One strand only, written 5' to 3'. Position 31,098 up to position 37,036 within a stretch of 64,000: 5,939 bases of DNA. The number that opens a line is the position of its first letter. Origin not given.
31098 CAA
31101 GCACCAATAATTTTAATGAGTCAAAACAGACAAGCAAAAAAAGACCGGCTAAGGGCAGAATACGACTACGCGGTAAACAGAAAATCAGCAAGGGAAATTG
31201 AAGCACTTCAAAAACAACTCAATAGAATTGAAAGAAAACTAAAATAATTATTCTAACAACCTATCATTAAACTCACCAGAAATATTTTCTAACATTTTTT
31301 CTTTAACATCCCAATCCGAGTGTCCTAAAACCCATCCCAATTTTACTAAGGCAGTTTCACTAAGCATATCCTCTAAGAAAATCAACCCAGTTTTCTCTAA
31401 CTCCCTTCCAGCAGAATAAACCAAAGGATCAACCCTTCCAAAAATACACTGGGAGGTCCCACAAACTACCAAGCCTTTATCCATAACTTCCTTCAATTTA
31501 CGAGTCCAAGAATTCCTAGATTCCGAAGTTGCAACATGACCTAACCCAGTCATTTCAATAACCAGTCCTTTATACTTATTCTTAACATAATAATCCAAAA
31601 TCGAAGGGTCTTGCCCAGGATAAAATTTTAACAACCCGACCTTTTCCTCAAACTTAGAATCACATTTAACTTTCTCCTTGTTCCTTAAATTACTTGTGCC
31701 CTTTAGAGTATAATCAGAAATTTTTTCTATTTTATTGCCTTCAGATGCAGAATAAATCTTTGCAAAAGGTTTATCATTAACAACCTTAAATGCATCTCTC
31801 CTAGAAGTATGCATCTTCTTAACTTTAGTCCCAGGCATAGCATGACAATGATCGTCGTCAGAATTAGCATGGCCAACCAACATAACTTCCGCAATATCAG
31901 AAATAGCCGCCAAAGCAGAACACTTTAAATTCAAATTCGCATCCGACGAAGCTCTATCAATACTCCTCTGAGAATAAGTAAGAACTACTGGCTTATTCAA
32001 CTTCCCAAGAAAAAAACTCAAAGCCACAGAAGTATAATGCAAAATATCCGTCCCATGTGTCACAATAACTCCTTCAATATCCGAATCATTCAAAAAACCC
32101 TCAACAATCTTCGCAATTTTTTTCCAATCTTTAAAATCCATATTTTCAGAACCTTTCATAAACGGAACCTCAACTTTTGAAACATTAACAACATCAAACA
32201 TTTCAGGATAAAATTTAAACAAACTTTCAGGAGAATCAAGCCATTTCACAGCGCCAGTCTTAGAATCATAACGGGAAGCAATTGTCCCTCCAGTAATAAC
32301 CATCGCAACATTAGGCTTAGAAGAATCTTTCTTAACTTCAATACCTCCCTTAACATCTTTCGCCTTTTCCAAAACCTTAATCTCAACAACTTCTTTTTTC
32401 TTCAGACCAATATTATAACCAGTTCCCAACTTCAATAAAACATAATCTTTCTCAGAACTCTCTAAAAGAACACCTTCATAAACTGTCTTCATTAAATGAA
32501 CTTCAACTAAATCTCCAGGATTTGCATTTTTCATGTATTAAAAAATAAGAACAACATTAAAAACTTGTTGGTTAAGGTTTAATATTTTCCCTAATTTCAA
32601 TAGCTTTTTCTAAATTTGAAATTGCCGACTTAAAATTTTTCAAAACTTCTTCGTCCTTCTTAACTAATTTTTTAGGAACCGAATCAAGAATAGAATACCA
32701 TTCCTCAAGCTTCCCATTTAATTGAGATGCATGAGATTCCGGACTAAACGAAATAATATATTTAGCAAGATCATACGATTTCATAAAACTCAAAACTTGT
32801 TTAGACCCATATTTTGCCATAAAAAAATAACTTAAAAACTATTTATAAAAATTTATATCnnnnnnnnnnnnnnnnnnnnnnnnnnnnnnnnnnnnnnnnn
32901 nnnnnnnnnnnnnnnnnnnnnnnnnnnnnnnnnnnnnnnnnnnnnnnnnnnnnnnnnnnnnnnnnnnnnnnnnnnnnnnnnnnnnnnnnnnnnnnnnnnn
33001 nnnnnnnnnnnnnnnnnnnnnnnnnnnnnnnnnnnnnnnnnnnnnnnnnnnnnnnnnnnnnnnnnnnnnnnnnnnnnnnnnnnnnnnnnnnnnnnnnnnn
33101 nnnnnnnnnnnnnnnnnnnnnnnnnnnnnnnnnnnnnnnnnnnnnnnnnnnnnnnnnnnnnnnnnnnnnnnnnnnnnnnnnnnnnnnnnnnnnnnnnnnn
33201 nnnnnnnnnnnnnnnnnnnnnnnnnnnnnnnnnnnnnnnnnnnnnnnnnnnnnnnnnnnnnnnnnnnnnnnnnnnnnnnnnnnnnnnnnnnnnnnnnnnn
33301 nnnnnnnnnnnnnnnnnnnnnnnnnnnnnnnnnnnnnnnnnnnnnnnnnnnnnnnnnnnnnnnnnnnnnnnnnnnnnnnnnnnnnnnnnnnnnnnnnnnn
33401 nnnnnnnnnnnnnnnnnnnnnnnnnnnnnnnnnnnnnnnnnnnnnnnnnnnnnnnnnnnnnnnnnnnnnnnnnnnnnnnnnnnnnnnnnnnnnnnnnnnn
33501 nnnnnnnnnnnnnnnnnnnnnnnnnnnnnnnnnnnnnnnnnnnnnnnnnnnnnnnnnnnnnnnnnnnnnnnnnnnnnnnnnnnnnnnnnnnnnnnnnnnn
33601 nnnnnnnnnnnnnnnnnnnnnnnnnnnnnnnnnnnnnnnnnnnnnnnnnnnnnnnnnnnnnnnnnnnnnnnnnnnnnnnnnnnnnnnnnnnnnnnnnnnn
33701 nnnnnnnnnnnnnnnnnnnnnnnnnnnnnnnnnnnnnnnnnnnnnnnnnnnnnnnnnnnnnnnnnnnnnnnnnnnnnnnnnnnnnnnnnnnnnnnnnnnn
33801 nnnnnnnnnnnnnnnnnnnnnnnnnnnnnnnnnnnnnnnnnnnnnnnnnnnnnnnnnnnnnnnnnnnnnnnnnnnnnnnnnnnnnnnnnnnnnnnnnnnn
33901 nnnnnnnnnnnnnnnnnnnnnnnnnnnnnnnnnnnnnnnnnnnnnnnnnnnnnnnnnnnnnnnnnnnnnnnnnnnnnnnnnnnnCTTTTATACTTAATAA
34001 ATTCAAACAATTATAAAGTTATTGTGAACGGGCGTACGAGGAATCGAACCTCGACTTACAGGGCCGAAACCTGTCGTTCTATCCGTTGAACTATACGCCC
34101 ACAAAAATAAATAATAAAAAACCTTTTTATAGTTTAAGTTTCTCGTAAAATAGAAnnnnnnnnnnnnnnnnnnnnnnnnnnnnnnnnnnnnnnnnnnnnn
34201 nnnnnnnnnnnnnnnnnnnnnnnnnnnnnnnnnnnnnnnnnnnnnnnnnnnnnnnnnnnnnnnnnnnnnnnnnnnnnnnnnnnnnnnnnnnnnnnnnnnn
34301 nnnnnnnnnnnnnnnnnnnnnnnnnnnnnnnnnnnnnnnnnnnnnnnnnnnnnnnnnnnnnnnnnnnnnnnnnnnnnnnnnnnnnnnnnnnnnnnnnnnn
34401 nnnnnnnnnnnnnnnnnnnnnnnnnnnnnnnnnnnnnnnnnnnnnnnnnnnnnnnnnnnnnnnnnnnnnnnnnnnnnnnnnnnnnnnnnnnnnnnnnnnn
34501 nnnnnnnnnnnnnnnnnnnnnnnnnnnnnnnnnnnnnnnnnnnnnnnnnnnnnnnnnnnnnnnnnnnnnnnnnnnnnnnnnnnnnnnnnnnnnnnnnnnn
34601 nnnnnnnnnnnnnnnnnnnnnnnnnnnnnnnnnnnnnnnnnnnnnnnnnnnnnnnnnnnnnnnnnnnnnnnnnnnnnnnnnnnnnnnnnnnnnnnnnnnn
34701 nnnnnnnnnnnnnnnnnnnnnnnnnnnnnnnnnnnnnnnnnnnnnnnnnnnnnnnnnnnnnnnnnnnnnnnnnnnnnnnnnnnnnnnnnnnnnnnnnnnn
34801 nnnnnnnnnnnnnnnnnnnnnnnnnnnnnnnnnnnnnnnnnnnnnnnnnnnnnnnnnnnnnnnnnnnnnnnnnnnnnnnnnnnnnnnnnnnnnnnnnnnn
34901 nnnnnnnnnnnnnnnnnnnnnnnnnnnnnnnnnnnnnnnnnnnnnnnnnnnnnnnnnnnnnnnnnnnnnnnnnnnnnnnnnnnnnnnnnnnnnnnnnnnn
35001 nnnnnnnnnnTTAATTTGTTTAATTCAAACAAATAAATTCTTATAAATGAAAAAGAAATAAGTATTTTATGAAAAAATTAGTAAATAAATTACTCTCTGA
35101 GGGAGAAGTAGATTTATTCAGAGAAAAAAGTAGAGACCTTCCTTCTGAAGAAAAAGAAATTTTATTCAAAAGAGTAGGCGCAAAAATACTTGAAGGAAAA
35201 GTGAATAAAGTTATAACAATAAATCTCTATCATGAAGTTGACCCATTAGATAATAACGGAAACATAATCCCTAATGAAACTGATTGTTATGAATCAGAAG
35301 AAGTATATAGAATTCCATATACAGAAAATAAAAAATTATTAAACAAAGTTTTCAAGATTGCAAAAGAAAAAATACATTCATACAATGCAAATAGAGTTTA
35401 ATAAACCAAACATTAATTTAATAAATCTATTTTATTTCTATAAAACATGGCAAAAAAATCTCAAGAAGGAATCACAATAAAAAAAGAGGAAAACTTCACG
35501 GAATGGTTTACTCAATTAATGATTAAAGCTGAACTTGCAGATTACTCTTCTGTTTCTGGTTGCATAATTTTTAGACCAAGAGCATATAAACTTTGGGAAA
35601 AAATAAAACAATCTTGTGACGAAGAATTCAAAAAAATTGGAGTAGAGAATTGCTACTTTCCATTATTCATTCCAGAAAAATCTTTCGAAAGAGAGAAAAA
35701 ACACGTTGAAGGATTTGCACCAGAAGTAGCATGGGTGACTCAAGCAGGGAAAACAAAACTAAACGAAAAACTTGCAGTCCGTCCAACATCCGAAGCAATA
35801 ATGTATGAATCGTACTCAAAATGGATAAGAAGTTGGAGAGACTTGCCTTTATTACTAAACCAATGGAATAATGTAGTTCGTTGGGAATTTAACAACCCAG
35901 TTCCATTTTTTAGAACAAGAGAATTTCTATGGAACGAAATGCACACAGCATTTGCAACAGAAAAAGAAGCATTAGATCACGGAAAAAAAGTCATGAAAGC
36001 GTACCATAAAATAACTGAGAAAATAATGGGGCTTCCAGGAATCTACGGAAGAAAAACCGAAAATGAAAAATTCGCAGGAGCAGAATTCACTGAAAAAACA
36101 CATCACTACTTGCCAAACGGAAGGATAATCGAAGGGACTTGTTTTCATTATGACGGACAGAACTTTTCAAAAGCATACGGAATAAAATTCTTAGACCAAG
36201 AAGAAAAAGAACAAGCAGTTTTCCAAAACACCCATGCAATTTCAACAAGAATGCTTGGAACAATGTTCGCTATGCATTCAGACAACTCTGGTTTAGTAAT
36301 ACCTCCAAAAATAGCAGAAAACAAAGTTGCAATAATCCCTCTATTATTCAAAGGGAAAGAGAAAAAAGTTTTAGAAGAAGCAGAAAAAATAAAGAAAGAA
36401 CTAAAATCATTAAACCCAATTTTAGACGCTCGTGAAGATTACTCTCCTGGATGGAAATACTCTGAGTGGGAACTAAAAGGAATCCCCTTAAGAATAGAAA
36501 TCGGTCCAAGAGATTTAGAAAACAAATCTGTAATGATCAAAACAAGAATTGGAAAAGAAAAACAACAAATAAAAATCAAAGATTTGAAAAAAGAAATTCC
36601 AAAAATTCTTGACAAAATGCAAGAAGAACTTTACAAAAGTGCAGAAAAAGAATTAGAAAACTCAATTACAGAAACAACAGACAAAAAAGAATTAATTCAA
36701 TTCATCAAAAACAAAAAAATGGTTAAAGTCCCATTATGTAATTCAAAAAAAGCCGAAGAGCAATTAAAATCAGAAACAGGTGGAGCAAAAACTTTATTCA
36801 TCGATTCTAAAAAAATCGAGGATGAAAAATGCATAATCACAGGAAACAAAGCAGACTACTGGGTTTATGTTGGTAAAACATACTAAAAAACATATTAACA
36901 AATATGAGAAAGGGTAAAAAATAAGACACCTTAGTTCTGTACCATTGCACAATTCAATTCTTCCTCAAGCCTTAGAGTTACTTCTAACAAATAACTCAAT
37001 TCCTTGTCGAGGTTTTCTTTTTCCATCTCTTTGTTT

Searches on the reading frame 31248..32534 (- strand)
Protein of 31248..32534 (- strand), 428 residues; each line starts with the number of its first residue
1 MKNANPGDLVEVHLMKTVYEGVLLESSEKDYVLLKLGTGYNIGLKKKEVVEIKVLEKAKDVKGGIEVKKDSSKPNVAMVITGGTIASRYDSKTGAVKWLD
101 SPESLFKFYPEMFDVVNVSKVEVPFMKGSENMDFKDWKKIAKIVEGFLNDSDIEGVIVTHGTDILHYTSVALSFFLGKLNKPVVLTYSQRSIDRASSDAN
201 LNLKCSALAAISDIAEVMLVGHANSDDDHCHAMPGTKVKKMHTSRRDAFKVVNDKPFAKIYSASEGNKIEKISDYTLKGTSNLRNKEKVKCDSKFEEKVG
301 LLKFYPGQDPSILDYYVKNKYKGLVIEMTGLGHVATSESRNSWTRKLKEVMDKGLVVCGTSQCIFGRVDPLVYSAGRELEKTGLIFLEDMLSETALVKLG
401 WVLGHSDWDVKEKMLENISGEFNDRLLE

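Call 33: search_protein_families(library=ncbifam, proteins=[window:31248-32534:-], max_evalue=0.00001)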
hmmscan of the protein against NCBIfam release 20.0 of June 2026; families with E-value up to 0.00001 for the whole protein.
window:31248-32534:- (428 aa): 6 families
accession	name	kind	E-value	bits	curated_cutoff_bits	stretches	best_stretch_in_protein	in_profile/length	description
NF003217.0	PRK04183.1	equivalog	3.8e-133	444.2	310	1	3-425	2-414/420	Glu-tRNA(Gln) amidotransferase subunit GatD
TIGR02153.1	gatD_arch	equivalog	4.4e-127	424.1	324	1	18-425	1-402/405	Glu-tRNA(Gln) amidotransferase subunit GatD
TIGR00519.1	asnASE_I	subfamily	3e-96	322.3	260.5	1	74-423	2-336/337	type I asparaginase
NF006998.0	PRK09461.1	equivalog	4.2e-38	131.4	376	1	75-423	5-335/337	asparaginase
TIGR00520.1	asnASE_II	subfamily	1.1e-28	100.1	314.3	1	59-362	10-299/352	type II asparaginase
NF008304.0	PRK11096.1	equivalog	7.6e-21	74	506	1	71-364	21-296/348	L-asparaginase 2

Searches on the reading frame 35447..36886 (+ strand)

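Call 33: search_protein_families(library=ncbifam, proteins=[window:35447-36886:+], max_evalue=0.00001)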
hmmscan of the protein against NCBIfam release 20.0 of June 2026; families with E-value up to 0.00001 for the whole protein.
window:35447-36886:+ (479 aa): 7 families
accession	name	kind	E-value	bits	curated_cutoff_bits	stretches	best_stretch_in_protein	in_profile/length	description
TIGR00408.1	proS_fam_I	equivalog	8.3e-156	519.6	437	1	11-479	2-475/475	proline--tRNA ligase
NF006625.0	PRK09194.1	equivalog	2.3e-35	122.5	558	2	221-383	396-557/559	proline--tRNA ligase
NF008979.1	PRK12325.1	exception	6e-31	107.8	550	2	207-383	259-435/437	proline--tRNA ligase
TIGR00409.1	proS_fam_II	equivalog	2.5e-28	99.3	306.7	2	231-384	413-565/568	proline--tRNA ligase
NF003211.1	PRK04173.1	equivalog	6.7e-11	41.7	312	1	281-383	354-453/454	glycine--tRNA ligase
NF003068.0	PRK03991.1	equivalog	2e-10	39.7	484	0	232-390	434-594/613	threonine--tRNA ligase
TIGR00418.1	thrS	equivalog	5.8e-10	38.7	383.65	1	11-193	163-342/565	threonine--tRNA ligase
